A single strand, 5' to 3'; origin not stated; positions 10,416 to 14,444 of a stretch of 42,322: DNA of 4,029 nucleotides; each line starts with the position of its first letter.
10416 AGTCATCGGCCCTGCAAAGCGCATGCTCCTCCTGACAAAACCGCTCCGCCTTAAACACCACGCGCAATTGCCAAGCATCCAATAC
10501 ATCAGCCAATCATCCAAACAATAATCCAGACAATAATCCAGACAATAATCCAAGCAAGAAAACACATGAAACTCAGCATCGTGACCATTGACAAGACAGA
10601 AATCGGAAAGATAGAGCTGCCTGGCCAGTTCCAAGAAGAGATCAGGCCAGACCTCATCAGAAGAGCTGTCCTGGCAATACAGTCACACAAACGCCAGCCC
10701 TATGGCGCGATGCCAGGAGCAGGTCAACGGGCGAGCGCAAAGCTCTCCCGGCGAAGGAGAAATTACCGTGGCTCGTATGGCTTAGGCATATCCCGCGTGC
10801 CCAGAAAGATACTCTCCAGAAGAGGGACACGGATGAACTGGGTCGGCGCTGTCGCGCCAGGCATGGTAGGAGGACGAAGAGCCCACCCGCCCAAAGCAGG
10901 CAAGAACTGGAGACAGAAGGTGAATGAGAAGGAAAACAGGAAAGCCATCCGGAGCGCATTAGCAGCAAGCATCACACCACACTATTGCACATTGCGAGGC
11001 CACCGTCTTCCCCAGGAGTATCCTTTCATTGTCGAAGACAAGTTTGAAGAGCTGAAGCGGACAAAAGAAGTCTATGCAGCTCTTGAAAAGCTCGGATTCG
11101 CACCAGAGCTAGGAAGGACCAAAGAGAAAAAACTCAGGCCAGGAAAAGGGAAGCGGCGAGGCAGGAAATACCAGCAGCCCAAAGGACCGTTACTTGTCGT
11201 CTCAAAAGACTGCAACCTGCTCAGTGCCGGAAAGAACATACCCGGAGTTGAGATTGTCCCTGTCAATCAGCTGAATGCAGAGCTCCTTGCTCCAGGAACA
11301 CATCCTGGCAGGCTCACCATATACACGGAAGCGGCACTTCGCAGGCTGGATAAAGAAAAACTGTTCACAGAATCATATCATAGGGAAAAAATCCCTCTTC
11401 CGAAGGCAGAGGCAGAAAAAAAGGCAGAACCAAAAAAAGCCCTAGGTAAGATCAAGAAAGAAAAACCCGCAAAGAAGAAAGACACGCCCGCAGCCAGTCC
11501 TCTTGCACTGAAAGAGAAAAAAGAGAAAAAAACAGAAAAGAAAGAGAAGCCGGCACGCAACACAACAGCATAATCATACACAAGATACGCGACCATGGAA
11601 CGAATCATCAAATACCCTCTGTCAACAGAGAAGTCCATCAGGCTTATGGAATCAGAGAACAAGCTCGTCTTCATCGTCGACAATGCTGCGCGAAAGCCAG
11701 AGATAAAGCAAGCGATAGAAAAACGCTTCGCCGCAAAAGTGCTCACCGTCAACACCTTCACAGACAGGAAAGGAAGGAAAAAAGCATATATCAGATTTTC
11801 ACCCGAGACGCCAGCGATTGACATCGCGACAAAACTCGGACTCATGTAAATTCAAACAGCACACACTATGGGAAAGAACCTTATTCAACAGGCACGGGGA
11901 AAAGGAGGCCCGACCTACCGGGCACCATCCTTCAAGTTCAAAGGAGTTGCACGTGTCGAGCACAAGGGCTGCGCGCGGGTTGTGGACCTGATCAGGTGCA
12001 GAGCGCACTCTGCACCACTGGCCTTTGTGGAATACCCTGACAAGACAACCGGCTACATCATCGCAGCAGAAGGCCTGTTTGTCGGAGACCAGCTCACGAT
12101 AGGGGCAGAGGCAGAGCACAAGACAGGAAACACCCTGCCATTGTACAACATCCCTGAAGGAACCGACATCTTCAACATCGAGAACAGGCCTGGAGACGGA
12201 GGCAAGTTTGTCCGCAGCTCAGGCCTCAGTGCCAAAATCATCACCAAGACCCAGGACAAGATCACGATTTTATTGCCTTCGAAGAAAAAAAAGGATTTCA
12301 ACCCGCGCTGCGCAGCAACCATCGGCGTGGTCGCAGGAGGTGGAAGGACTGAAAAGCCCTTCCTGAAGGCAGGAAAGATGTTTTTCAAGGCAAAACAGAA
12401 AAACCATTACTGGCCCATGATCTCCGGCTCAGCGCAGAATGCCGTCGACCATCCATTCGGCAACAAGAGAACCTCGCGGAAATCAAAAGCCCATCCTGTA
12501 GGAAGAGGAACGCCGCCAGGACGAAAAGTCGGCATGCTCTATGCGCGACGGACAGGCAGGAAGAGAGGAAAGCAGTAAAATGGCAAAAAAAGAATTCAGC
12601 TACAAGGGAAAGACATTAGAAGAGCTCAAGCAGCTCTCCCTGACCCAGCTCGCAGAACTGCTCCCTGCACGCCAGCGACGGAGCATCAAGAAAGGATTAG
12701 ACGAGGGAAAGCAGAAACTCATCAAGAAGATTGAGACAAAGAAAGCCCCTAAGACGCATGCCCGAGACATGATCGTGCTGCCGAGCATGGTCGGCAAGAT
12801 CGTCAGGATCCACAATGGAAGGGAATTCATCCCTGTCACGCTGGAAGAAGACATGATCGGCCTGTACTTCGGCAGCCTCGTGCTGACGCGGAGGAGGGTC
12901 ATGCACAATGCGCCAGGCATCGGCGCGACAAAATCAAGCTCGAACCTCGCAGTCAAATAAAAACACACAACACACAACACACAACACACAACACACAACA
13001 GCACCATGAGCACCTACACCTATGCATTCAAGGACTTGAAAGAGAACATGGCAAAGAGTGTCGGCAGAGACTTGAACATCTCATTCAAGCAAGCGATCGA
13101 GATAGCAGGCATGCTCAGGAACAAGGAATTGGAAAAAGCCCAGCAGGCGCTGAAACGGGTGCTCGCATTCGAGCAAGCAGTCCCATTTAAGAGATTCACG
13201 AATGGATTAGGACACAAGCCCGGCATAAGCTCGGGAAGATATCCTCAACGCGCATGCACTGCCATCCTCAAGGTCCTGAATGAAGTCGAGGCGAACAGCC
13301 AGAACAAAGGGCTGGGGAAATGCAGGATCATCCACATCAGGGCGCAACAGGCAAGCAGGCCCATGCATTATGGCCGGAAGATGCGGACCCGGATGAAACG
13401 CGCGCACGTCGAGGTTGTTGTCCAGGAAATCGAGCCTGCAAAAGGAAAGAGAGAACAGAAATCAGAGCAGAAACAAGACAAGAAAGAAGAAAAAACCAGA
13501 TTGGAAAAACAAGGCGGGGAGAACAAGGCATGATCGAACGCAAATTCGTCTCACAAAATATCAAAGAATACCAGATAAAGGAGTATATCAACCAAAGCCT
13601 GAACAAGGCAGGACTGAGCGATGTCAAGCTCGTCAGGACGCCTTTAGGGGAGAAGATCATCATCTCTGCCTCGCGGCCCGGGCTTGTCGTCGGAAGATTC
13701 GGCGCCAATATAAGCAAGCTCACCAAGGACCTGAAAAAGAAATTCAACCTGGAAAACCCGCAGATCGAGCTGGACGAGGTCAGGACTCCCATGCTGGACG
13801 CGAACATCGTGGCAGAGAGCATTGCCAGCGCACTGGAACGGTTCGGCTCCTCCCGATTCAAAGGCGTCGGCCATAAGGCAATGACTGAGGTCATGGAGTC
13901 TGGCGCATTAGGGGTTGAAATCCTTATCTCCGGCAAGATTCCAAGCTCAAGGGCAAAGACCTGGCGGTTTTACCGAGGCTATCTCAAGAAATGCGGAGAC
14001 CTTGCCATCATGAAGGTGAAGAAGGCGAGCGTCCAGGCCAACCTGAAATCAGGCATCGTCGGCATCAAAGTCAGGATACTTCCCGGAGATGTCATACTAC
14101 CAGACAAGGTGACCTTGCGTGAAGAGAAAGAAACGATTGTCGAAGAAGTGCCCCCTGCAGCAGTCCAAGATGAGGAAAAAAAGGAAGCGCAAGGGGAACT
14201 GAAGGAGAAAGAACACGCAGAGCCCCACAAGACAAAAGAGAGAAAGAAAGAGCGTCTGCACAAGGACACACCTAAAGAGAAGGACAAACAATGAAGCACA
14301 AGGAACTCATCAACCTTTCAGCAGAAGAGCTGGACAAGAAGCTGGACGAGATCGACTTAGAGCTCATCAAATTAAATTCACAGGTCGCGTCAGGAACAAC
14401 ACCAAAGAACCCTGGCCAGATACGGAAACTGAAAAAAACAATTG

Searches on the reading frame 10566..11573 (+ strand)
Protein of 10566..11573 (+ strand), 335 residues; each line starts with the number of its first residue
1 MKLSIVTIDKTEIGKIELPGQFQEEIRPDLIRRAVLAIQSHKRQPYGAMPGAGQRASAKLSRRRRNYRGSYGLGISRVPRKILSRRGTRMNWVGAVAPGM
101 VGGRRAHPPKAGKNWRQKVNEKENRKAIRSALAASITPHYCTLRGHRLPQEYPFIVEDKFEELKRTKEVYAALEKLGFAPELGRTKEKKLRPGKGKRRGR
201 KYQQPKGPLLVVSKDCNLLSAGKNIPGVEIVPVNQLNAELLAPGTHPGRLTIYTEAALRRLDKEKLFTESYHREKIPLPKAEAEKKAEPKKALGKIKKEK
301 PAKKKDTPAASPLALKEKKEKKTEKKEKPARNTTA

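Call 46: search_protein_families(library=pfam, proteins=[window:10566-11573:+], max_evalue=0.001)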
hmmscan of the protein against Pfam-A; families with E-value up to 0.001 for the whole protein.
window:10566-11573:+ (335 aa): 1 family
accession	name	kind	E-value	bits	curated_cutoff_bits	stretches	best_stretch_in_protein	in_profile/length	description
PF00573.27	Ribosomal_L4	-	2.9e-37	128.6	25.8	1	16-263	1-189/190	Ribosomal protein L4/L1 family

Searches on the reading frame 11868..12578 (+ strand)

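Call 46: search_protein_families(library=pfam, proteins=[window:11868-12578:+], max_evalue=0.001)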
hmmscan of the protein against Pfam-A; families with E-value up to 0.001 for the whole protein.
window:11868-12578:+ (236 aa): 1 family
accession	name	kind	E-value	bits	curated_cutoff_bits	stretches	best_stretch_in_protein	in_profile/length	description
PF03947.24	Ribosomal_L2_C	-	4.9e-38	130.5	33.7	1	85-211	1-122/126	Ribosomal Proteins L2, C-terminal domain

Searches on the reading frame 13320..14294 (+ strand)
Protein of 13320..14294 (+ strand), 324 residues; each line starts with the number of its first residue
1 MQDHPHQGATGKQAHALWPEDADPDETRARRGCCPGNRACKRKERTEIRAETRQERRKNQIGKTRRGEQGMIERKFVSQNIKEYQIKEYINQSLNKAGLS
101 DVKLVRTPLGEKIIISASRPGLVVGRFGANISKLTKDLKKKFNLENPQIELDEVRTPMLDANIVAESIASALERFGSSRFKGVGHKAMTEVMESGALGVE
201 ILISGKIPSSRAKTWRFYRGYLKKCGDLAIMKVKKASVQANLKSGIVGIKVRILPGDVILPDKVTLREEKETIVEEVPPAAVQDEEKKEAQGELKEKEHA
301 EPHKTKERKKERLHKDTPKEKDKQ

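Call 46: search_protein_families(library=pfam, proteins=[window:13320-14294:+], max_evalue=0.001)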
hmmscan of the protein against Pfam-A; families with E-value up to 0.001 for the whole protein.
window:13320-14294:+ (324 aa): 2 families
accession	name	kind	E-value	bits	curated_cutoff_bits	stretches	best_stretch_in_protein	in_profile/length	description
PF00189.25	Ribosomal_S3_C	-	2.4e-14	54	34.1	1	169-253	2-83/83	Ribosomal protein S3, C-terminal domain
PF07650.23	KH_2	-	3.8e-14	52.7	22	1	86-157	2-76/78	KH domain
